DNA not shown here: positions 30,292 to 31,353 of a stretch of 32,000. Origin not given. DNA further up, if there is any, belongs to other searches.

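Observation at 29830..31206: AT-rich DUF5343-like + Swt1-like HEPN two-gene cassette behind lepA: candidate undescribed defence/toxin system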

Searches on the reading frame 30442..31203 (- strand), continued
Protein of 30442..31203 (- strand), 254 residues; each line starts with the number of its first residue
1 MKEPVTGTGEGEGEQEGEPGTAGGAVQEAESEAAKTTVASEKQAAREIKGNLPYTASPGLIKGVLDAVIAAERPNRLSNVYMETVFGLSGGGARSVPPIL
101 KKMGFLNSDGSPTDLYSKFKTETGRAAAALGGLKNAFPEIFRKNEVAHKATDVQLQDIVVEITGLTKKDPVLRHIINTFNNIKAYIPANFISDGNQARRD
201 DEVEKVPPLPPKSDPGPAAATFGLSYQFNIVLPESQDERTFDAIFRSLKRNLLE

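Call 89: search_protein_families(library=padloc, proteins=[L095:2220-2825:+, L095:2825-3388:+, L095:4391-5125:+, L095:6001-7371:+, L095:9282-10685:+, L095:10974-11564:-, L095:12124-12633:+, L096:5453-5899:+, L096:5125-5439:+], max_evalue=0.001)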
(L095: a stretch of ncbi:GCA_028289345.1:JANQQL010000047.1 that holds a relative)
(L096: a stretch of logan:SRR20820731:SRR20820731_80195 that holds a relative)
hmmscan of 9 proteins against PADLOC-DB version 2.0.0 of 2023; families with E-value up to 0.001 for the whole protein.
L095:2220-2825:+ (202 aa): 2 families
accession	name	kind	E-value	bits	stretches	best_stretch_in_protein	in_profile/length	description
PDLC04589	PDC-M34A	-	1.7e-47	160.5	1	1-199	1-205/208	-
PDLC04588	PDC-M34A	-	2.3e-22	77.7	1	7-198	61-255/260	-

L095:2825-3388:+ (188 aa): 3 families
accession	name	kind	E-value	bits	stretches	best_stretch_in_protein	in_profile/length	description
PDLC04592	PDC-M34B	-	5.1e-24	83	1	5-187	4-191/192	-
PDLC04591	PDC-M34B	-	2.4e-14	51.6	1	51-186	45-184/185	-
PDLC04590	PDC-M34B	-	2.1e-11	42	1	59-184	17-143/147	-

L095:4391-5125:+ (245 aa): 0 families

L095:6001-7371:+ (457 aa): 37 families (the best 25 are shown)
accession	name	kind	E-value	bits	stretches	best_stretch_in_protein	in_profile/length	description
PDLC04042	PD-T4-6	-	7.6e-43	145.2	1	176-455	6-271/292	-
PDLC04047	PD-T4-6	-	1.5e-39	134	1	176-406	7-223/327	-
PDLC04053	PD-T4-6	-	9.8e-39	131.6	1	175-453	5-268/311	-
PDLC04048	PD-T4-6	-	6.4e-37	125.7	1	179-398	10-215/354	-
PDLC04138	mad6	-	9.1e-36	121.9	1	176-454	48-311/659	mads_6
PDLC04061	PD-T4-6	-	1.1e-34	118.8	1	178-447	15-274/510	-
PDLC04054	PD-T4-6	-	2.7e-34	117.1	1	177-410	8-228/347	-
PDLC04060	PD-T4-6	-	3.9e-34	116.4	1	180-399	9-213/486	-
PDLC04039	PD-T4-6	-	2e-30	104.2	1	174-409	9-229/458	-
PDLC04057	PD-T4-6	-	1.3e-29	101.5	1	232-398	54-213/443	-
PDLC04041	PD-T4-6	-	2.3e-29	100.9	1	178-411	27-249/443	-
PDLC04589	PDC-M34A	-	2.5e-29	101.1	1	1-157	1-154/208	-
PDLC04052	PD-T4-6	-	6.7e-27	92.8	1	213-400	35-221/496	-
PDLC04043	PD-T4-6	-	1.3e-26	91.7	1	180-412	16-234/452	-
PDLC04064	PD-T4-6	-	1.3e-23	81.5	1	175-398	16-223/369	-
PDLC04588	PDC-M34A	-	2.4e-16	58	1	6-159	60-210/260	-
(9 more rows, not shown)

L095:9282-10685:+ (468 aa): 10 families
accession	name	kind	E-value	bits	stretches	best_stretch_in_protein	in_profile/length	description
PDLC02012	SAVED5--SAVED_TIR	-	7e-18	62.9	1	300-393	14-105/404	-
PDLC00419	ThsB1|ThsB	-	3.8e-10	37.8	1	291-390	19-122/165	TIR-like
PDLC03957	bSEFIR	-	8.3e-10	37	1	300-367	39-108/412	-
PDLC05062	PDC-S66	-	7.4e-08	30.2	1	302-390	151-240/282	-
PDLC00436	ThsB1|ThsB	-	3.5e-07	27.9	1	295-390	31-130/183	TIR-like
PDLC00728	Effector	-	3.7e-07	27.5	1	302-351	12-61/432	TIR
PDLC00420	ThsB1|ThsB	-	6.6e-06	23.5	1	302-391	4-97/319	TIR-like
PDLC02421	Aga_TIR-PNTD1-PNTD2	-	2.2e-05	21.8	1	302-390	6-98/430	Class I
PDLC00434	ThsB1|ThsB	-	4.1e-05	20.8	1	298-376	137-216/396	TIR-like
PDLC00727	Effector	-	0.00032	17.3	1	301-362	175-237/590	TIR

L095:10974-11564:- (197 aa): 0 families

L095:12124-12633:+ (170 aa): 0 families

L096:5453-5899:+ (149 aa): 0 families

L096:5125-5439:+ (105 aa): 0 families
